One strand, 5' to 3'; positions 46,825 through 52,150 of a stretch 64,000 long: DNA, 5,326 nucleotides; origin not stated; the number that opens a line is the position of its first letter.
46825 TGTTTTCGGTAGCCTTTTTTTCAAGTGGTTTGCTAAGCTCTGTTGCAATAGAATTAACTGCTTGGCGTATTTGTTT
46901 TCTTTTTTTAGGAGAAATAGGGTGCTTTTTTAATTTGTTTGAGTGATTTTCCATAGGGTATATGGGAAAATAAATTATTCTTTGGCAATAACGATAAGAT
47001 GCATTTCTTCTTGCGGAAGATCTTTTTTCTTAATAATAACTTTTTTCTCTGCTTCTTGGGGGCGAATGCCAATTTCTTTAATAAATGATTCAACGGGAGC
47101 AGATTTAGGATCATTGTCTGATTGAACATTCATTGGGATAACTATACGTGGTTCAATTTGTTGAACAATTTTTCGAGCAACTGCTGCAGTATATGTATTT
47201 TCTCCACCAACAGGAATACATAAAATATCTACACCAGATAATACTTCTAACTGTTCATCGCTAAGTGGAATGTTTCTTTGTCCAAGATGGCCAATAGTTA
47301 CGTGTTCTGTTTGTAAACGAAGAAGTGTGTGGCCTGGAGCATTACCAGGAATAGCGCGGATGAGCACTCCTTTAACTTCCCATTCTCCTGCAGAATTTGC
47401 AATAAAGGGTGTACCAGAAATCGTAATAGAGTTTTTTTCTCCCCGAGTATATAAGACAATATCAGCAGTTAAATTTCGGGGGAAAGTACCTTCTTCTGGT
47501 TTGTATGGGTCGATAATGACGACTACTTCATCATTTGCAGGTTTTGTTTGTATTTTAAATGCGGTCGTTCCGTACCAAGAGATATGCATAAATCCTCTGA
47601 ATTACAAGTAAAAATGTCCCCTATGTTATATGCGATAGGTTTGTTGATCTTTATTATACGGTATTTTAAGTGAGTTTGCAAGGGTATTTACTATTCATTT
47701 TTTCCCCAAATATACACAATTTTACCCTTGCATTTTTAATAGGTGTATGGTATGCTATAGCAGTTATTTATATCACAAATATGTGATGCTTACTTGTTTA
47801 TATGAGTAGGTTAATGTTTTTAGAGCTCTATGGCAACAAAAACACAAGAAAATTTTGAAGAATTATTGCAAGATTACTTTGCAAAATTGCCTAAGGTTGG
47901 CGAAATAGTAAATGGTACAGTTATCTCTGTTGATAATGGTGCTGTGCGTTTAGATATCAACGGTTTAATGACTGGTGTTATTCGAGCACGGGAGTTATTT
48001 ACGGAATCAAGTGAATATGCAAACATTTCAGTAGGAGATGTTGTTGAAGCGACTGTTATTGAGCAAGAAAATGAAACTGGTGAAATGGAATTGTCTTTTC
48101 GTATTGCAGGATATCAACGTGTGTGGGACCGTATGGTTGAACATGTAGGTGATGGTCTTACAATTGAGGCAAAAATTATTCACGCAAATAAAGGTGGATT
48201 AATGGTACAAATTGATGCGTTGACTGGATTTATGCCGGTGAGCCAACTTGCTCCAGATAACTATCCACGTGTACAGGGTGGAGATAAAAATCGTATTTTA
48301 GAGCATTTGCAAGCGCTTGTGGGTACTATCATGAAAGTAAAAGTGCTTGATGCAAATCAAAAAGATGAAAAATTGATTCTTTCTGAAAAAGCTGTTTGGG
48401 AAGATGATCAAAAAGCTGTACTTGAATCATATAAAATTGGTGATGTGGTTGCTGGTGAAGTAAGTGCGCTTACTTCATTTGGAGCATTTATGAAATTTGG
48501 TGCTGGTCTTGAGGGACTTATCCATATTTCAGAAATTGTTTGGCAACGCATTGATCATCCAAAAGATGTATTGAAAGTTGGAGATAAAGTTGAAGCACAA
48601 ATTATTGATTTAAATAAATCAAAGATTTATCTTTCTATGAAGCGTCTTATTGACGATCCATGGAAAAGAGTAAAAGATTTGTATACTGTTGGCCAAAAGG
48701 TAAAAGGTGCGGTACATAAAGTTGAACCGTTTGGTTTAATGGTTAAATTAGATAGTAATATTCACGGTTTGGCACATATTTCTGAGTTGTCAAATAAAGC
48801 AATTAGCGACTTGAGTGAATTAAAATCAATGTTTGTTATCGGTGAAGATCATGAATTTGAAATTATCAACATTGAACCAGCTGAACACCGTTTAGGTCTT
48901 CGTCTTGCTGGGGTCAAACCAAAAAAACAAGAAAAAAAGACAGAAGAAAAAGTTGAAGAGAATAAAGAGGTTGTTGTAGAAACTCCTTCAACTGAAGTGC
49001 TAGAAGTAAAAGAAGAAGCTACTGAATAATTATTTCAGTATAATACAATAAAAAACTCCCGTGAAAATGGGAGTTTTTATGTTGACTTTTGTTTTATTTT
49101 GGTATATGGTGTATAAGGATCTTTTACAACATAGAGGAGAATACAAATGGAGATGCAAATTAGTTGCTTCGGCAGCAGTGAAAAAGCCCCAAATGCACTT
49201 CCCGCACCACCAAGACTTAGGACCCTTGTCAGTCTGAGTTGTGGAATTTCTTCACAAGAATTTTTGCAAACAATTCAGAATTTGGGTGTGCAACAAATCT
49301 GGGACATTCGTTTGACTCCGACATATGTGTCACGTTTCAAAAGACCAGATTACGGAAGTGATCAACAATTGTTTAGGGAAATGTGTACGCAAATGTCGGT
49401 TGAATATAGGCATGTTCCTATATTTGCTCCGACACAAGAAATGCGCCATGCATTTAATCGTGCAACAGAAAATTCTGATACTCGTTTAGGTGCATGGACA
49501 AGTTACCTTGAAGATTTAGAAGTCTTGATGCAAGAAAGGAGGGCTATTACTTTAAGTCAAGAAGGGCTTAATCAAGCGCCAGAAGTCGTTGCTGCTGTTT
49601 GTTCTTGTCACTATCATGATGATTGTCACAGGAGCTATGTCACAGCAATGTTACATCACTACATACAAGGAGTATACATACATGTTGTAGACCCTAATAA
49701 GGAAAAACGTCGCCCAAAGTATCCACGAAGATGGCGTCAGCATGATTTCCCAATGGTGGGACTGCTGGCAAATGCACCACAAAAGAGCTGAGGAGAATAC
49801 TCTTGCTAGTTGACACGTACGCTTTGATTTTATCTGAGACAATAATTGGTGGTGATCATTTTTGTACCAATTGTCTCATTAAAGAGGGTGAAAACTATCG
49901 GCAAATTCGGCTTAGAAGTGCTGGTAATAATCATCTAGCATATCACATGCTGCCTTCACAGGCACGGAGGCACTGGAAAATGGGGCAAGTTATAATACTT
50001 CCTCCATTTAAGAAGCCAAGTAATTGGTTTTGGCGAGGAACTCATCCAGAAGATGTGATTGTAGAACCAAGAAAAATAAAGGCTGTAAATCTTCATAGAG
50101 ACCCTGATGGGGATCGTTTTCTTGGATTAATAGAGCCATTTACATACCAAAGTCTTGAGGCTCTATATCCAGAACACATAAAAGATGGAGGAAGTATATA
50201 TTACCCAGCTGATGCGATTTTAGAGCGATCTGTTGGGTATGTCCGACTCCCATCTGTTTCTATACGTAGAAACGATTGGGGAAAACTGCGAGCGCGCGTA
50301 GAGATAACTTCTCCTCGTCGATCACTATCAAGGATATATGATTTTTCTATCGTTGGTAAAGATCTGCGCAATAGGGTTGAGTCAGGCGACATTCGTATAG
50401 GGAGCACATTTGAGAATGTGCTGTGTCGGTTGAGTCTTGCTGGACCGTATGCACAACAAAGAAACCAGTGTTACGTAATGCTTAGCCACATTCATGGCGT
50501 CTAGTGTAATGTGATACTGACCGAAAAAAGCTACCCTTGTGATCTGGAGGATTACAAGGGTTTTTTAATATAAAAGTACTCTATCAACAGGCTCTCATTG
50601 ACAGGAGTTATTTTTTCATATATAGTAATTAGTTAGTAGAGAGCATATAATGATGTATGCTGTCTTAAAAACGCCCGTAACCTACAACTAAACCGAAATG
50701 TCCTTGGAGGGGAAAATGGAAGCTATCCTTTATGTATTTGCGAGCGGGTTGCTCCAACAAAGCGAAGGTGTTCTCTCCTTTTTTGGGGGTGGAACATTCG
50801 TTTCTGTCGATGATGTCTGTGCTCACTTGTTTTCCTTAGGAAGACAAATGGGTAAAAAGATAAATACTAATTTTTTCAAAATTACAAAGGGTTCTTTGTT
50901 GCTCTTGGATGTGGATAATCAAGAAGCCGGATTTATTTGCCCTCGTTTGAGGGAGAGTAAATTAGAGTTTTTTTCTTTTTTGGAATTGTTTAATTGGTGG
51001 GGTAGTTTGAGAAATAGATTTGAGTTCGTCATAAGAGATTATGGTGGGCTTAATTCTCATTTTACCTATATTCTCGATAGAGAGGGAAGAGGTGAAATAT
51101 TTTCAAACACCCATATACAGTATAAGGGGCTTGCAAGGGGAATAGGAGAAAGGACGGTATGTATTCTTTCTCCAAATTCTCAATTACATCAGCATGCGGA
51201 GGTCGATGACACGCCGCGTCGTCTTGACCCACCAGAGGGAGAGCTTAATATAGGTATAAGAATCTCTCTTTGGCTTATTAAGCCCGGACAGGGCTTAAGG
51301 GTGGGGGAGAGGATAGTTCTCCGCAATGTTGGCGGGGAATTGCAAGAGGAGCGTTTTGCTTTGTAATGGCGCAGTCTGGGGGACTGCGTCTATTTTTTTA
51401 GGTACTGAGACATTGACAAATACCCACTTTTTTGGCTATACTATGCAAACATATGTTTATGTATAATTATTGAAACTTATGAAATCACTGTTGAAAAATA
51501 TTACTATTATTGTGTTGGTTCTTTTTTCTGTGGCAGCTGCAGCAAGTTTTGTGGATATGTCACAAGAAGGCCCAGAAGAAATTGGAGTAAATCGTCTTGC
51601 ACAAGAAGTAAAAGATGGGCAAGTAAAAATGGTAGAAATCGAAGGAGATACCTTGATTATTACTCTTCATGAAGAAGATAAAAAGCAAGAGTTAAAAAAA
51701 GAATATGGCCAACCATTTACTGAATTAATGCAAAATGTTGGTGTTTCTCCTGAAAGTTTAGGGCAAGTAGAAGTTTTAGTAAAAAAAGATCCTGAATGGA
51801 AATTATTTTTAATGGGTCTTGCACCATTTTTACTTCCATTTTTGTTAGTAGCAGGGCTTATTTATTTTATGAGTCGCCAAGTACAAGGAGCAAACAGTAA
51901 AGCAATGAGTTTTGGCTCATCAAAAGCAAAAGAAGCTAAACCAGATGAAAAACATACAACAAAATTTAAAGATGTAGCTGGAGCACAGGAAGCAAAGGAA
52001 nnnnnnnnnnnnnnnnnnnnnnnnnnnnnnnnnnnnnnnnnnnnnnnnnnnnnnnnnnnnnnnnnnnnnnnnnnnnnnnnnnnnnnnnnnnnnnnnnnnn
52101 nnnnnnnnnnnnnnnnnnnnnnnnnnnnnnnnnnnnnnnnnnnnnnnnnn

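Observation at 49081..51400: GC-shifted three-gene cassette (DUF488 protein plus two unrecognised proteins) inserted between the S1 gene and ftsH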

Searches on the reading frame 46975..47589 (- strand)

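Call 4: search_protein_families(library=pfam, proteins=[window:46975-47589:-], max_evalue=1)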
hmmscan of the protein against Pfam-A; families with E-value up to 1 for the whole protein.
window:46975-47589:- (204 aa): 1 family
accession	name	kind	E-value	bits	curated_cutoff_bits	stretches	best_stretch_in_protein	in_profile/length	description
PF13483.12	Lactamase_B_3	-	5.2e-24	85.5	24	1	3-153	2-159/160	Beta-lactamase superfamily domain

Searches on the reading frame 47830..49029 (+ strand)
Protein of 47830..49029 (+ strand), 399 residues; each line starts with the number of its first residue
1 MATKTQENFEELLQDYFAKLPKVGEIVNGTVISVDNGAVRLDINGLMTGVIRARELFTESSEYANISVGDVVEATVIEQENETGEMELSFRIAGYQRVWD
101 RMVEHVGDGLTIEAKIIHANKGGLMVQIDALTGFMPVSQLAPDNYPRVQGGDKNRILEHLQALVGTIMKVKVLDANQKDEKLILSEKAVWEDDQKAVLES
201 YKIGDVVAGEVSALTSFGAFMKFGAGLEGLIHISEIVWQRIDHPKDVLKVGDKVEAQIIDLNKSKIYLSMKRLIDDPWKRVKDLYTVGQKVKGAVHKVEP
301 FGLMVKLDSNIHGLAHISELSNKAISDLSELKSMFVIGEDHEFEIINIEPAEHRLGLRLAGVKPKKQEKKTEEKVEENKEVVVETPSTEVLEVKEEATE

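Call 4: search_protein_families(library=pfam, proteins=[window:47830-49029:+], max_evalue=1)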
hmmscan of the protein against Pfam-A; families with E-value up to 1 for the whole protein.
window:47830-49029:+ (399 aa): 7 families
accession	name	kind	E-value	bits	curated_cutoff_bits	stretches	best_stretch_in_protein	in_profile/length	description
PF00575.29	S1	-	1.3e-44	150.8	22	4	202-270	3-71/74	S1 RNA binding domain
PF23459.1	S1_RRP5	-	1.2e-14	55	27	2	286-351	2-64/72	RRP5 S1 domain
PF21710.3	Spt6_S1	-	0.00012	22.8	27.5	1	199-268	12-82/91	Spt6, S1/OB domain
PF21543.3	CvfB_2nd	-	0.0027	18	27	0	20-41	50-72/76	Virulence regulatory factor CvfB, second domain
PF17092.11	PCB_OB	-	0.012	16.8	27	0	6-55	14-63/111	Penicillin-binding protein OB-like domain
PF21266.3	RRP4_S1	-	0.013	16.2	27.3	0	21-52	4-35/73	RRP4, S1 domain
PF10447.15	EXOSC1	-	0.071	14.3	21.2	0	191-213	89-111/112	Exosome component EXOSC1/CSL4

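Call 22: find_related_loci(query=window:47830-49029:+, collection=genome_contigs, flank=6000)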
Query window:47830-49029:+ (399 aa) in genome_contigs; peptide patterns used: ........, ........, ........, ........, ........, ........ (x = any residue, [..] = any of these).
270 stretches matched a pattern; 50 encode a relative of the query (tblastn E <= 1e-3); 50 distinct loci.
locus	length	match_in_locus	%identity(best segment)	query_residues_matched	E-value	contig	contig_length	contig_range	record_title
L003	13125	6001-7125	83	1-375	0e+0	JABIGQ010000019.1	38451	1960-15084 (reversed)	MAG: Candidatus Magasanikbacteria bacterium isolate SI053_bin48 k141_306433, whole genome shotgun sequence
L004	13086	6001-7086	76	4-365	0e+0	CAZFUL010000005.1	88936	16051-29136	MAG TPA_asm: uncultured Gammaproteobacteria bacterium isolate SRP286056_co2_597 genome assembly, contig: NODE_249_length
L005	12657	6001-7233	69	1-399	0e+0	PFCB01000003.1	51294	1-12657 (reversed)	MAG: Candidatus Magasanikbacteria bacterium CG10_big_fil_rev_8_21_14_0_10_47_10 CG10_8_21_14_0.10_scaffold_1014_c, whole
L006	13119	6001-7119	70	1-369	1e-177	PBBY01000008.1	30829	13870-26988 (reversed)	MAG: Candidatus Magasanikiibacteriota bacterium isolate SP4150 MHASMcontig_1534846, whole genome shotgun sequence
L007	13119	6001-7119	68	4-376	8e-176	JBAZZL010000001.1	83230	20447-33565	MAG: Patescibacteria group bacterium isolate SO_2017_GW3_15 scaffold_283_c1_OW296A_2017, whole genome shotgun sequence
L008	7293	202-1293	68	4-367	3e-171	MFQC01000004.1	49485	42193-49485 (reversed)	MAG: Candidatus Magasanikbacteria bacterium RIFCSPHIGHO2_02_FULL_48_18 rifcsphigho2_02_scaffold_1301, whole genome shotg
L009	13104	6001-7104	69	3-369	5e-164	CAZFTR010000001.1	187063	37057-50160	MAG TPA_asm: uncultured Gammaproteobacteria bacterium isolate SRP167671_co2_209 genome assembly, contig: NODE_58_length_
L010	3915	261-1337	67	3-365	1e-169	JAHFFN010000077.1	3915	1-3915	MAG: Candidatus Omnitrophota bacterium isolate nzgw293 NODE_63849_length_3916_cov_3.844005, whole genome shotgun sequenc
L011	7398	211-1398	62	9-387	8e-164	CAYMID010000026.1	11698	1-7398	MAG TPA_asm: uncultured Gammaproteobacteria bacterium isolate SRP342105_co2_131 genome assembly, contig: NODE_5859_lengt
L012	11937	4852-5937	66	1-365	6e-163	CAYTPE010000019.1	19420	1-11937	MAG TPA_asm: uncultured Gammaproteobacteria bacterium isolate SRP257259_co1_76 genome assembly, contig: NODE_3357_length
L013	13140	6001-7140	73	1-379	0e+0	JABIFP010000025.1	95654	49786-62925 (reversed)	MAG: Candidatus Magasanikbacteria bacterium isolate SI053_bin23 k141_472075, whole genome shotgun sequence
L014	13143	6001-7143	62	1-381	3e-162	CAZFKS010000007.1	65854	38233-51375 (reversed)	MAG TPA_asm: uncultured Gammaproteobacteria bacterium isolate SRP257259_co1_329 genome assembly, contig: NODE_396_length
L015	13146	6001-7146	64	7-399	1e-161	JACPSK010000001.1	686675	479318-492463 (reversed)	MAG: Candidatus Magasanikbacteria bacterium isolate NC_groundwater_703_Ag_S-0.2um_44_17 S36_SO-2_scaffold_114964, whole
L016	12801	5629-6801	62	4-397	2e-161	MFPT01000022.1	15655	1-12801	MAG: Candidatus Magasanikbacteria bacterium RIFCSPHIGHO2_01_FULL_41_23 rifcsphigho2_01_scaffold_8595, whole genome shotg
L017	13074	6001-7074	65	9-366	6e-160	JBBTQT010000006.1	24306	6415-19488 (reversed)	MAG: Patescibacteria group bacterium isolate H41-bin209_1 H41_bin209_1_000000000006, whole genome shotgun sequence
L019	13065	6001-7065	65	5-362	1e-159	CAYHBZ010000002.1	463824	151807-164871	MAG TPA_asm: uncultured Gammaproteobacteria bacterium isolate ERP119702_co3_79 genome assembly, contig: NODE_3_length_46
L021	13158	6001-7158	62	2-381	2e-159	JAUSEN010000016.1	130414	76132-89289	MAG: Candidatus Magasanikiibacteriota bacterium isolate E14_maxbin.201_sub E14_k141_1470764, whole genome shotgun sequen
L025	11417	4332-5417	64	6-370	8e-154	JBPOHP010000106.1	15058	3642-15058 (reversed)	MAG: Candidatus Magasanikiibacteriota bacterium isolate MAG_113 c_000000367426, whole genome shotgun sequence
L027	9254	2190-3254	65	5-362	3e-160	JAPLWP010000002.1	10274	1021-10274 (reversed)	MAG: Candidatus Magasanikiibacteriota bacterium isolate LacPavin_0920_WC57_MAG_39_7 LacPavin_0920_WC57_scaffold_466905,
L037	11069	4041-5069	42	14-359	2e-87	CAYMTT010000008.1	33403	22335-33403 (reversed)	MAG TPA_asm: uncultured Candidatus Saccharibacteria bacterium isolate binchicken_co17_376 genome assembly, contig: NODE_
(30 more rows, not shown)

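Call 58: search_protein_families(library=pfam, proteins=[L021:7422-7763:+, L021:7760-8035:+, L021:8387-8758:+, L017:7249-7593:+, L004:7344-7799:+, L004:7806-8264:+, L019:7240-7710:+, L027:3389-3916:+, L025:5508-5930:+, L037:5537-6337:+], max_evalue=0.01)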
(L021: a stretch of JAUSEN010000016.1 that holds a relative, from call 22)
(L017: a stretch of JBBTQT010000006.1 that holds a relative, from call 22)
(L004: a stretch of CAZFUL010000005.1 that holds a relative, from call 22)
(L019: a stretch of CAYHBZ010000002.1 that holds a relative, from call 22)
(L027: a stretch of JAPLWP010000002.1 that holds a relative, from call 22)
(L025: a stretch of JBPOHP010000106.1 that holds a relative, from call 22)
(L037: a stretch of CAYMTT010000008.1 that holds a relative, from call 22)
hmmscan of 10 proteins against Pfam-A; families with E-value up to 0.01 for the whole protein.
L021:7422-7763:+ (113 aa): 1 family
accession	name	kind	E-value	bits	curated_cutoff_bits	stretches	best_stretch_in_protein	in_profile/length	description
PF04221.18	RelB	-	0.00022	21.5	22.4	1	9-53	2-46/82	RelB antitoxin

L021:7760-8035:+ (91 aa): 2 families
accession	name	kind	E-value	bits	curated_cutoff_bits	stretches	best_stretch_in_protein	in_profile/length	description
PF15738.11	YafQ_toxin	-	5.7e-11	43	30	1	4-90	2-87/88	Bacterial toxin of type II toxin-antitoxin system, YafQ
PF05016.21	ParE_toxin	-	0.002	19.1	23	1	5-90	1-89/89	ParE toxin of type II toxin-antitoxin system, parDE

L021:8387-8758:+ (123 aa): 0 families

L017:7249-7593:+ (114 aa): 1 family
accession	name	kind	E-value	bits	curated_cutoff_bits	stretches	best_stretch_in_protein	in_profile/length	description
PF02498.22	Bro-N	-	2.2e-07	31.8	25.6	1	31-114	1-81/96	BRO family, N-terminal domain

L004:7344-7799:+ (151 aa): 0 families

L004:7806-8264:+ (152 aa): 4 families
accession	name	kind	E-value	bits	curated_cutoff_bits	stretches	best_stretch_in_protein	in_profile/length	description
PF00392.27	GntR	-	0.0043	17.1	27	0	93-115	22-44/64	Bacterial regulatory proteins, gntR family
PF08220.18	HTH_DeoR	-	0.0044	17.2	21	0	88-114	7-33/57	DeoR-like helix-turn-helix domain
PF08279.18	HTH_11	-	0.0046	17.3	25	0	93-114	13-34/55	HTH domain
PF13338.12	AbiEi_4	-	0.0079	16.7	25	0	89-122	6-39/49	Transcriptional regulator, AbiEi antitoxin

L019:7240-7710:+ (156 aa): 0 families

L027:3389-3916:+ (175 aa): 0 families

L025:5508-5930:+ (140 aa): 0 families

L037:5537-6337:+ (266 aa): 0 families

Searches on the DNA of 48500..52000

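Call 66: search_rna_families(source=window, start=48500, end=52000, threshold=evalue, max_evalue=1)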
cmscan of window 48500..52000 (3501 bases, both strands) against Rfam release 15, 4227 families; matches with E-value up to 1: 5.
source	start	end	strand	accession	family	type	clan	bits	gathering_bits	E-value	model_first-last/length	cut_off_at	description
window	49013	49077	+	RF02844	RefA9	Gene; antisense;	-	27.9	49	0.22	1-64/64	no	Enterococcus sRNA A9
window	49008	49107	-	RF01770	rimP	Cis-reg; leader;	-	24.3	47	0.69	1-102/102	no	Gammaprotebacteria rimP leader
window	51423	51547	+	RF00443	SNORA27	Gene; snRNA; snoRNA; HACA-box;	CL00032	23.3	64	0.45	1-127/127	no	Small nucleolar RNA SNORA27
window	48937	48998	-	RF00811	mir-84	Gene; miRNA;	-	21.1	60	0.13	1-75/75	no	mir-84 microRNA precursor family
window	49033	49098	-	RF02621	BSnc120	Gene; sRNA;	-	20.7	114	0.29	1-88/88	no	Brucella sRNA 120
